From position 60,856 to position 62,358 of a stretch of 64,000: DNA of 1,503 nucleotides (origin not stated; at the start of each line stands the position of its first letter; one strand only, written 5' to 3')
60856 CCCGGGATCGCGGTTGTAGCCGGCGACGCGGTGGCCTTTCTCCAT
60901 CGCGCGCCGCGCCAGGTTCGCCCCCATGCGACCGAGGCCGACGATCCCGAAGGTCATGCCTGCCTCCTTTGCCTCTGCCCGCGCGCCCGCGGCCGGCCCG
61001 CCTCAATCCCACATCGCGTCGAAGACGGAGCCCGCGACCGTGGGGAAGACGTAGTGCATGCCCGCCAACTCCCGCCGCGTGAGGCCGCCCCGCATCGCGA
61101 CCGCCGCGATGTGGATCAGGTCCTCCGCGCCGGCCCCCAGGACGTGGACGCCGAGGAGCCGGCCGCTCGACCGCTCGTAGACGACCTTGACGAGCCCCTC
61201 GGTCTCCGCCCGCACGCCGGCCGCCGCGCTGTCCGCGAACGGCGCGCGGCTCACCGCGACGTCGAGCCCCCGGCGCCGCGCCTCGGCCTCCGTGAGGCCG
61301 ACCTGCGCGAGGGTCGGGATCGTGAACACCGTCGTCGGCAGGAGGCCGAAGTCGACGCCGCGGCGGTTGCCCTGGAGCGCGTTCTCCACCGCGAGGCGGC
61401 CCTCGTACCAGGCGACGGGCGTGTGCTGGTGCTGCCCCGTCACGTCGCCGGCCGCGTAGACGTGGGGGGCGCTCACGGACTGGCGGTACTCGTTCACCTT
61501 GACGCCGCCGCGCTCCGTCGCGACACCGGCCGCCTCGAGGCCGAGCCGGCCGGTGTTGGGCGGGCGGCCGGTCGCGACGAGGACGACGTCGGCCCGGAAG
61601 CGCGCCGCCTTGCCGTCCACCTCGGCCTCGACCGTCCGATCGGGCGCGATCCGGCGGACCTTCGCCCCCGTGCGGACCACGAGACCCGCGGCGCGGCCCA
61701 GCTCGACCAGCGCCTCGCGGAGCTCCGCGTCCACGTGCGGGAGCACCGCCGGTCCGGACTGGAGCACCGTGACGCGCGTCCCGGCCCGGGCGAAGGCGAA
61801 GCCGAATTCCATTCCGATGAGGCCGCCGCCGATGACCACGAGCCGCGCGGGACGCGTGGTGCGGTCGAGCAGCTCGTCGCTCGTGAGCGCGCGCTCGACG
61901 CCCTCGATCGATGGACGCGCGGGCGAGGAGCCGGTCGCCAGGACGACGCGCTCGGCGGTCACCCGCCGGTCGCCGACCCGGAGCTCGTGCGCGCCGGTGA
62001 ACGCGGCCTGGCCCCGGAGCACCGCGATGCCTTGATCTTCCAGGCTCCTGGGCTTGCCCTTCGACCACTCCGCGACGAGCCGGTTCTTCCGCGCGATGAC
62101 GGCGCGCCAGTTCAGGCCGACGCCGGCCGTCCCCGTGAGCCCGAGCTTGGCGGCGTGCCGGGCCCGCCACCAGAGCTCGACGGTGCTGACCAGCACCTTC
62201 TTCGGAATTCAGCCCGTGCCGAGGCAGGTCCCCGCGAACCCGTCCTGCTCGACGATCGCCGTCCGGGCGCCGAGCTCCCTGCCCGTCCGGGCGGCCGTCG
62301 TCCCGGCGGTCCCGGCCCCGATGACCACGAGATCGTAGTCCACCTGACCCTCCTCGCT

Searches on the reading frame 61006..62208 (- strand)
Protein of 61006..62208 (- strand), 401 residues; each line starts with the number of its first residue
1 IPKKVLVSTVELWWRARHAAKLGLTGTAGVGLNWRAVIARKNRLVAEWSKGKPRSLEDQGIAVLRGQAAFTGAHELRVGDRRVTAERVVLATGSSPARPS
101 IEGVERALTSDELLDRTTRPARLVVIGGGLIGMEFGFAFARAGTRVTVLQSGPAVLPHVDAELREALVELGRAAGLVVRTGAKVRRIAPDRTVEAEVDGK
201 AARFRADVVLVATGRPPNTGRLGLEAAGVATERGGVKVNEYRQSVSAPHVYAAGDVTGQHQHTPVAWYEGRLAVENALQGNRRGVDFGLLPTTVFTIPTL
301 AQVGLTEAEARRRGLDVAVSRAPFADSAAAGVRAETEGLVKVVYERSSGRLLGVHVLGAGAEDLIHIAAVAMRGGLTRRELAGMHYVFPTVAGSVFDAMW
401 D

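Call 82: search_protein_families(library=pfam, proteins=[window:61006-62208:-], max_evalue=0.00001)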
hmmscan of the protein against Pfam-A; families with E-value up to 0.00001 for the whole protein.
window:61006-62208:- (401 aa): 4 families
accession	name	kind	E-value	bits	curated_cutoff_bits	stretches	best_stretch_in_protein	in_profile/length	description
PF07992.20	Pyr_redox_2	-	1.2e-48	166.4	26.1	1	46-270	61-291/291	Pyridine nucleotide-disulphide oxidoreductase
PF02852.28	Pyr_redox_dim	-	2.2e-27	95.8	25.3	1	291-395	2-106/110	Pyridine nucleotide-disulphide oxidoreductase, dimerisation domain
PF00070.33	Pyr_redox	-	1.1e-14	55.1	22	1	122-190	1-69/82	Pyridine nucleotide-disulphide oxidoreductase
PF13738.12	Pyr_redox_3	-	5.5e-10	39.4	30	1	81-254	121-305/305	Pyridine nucleotide-disulphide oxidoreductase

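Call 85: find_related_loci(query=window:61006-62208:-, collection=genome_contigs, flank=500)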
Query window:61006-62208:- (401 aa) in genome_contigs; peptide patterns used: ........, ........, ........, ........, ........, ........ (x = any residue, [..] = any of these).
252 stretches matched a pattern; 18 encode a relative of the query (tblastn E <= 1e-3); 18 distinct loci.
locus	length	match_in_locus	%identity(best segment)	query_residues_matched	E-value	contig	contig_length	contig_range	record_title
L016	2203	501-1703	76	1-401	0e+0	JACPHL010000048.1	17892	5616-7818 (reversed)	MAG: Candidatus Rokuibacteriota bacterium isolate NC_groundwater_413_Ag_B-0.1um_71_11 GD18-4_B1_scaffold_158436, whole g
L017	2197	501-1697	75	1-399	0e+0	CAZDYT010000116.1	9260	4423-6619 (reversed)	MAG TPA_asm: uncultured bacterium isolate binchicken_co95_48 genome assembly, contig: NODE_3935_length_9260_cov_6.224443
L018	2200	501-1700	73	1-400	0e+0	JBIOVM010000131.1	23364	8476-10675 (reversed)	MAG: Candidatus Rokuibacteriota bacterium isolate MAG108 k127_3481149, whole genome shotgun sequence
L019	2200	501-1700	73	1-400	0e+0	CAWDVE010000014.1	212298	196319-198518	MAG: uncultured Candidatus Rokubacteria bacterium isolate MFD05674.bin.2.168 genome assembly, contig: contig_39435, whol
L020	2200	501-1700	72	1-400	0e+0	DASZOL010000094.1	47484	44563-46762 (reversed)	MAG TPA_asm: Candidatus Methylomirabilota bacterium isolate SMAG_U5944 k141_3230184, whole genome shotgun sequence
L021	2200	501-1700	74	1-400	0e+0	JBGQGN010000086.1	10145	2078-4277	MAG: Candidatus Methylomirabilia bacterium isolate OBJ2_061818_090_27 k141_1512052_length_10145_cov_12.1261, whole genom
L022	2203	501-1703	69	1-400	0e+0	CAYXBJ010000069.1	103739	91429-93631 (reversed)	MAG TPA_asm: uncultured bacterium isolate binchicken_co279_6 genome assembly, contig: k141_2510964, whole genome shotgun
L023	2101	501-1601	66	1-401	6e-170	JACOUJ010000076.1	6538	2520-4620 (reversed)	MAG: Candidatus Rokuibacteriota bacterium isolate NC_groundwater_67_Pr7_S-0.65um_64_12 FFV18_Sp65_scaffold_124463, whole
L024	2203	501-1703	75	1-401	0e+0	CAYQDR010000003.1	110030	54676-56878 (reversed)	MAG TPA_asm: uncultured bacterium isolate binchicken_co21_484 genome assembly, contig: NODE_26_length_110030_cov_13.9015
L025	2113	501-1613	29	32-392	3e-45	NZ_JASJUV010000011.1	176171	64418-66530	Pseudoalteromonas ardens strain R96 NODE_11_length_176171_cov_28.998057, whole genome shotgun sequence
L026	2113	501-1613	29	32-392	7e-45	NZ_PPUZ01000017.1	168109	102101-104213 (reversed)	Pseudoalteromonas rubra strain S1946 S1946__paired__trimmed__paired__contig_17, whole genome shotgun sequence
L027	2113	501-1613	29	32-392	2e-44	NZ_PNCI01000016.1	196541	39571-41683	Pseudoalteromonas rubra strain S2676 S2676_S28_L001_R1_001__paired__contig_16, whole genome shotgun sequence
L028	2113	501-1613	29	32-392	2e-44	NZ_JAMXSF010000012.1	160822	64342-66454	Pseudoalteromonas sp. XMcav2-N NODE_12_length_160822_cov_35.931977, whole genome shotgun sequence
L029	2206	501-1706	28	1-395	5e-38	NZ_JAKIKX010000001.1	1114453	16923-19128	Shewanella marisflavi strain JCM 12192 contig00001, whole genome shotgun sequence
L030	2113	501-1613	29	32-392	8e-45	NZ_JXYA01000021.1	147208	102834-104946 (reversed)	Pseudoalteromonas rubra strain S2471 contig0021, whole genome shotgun sequence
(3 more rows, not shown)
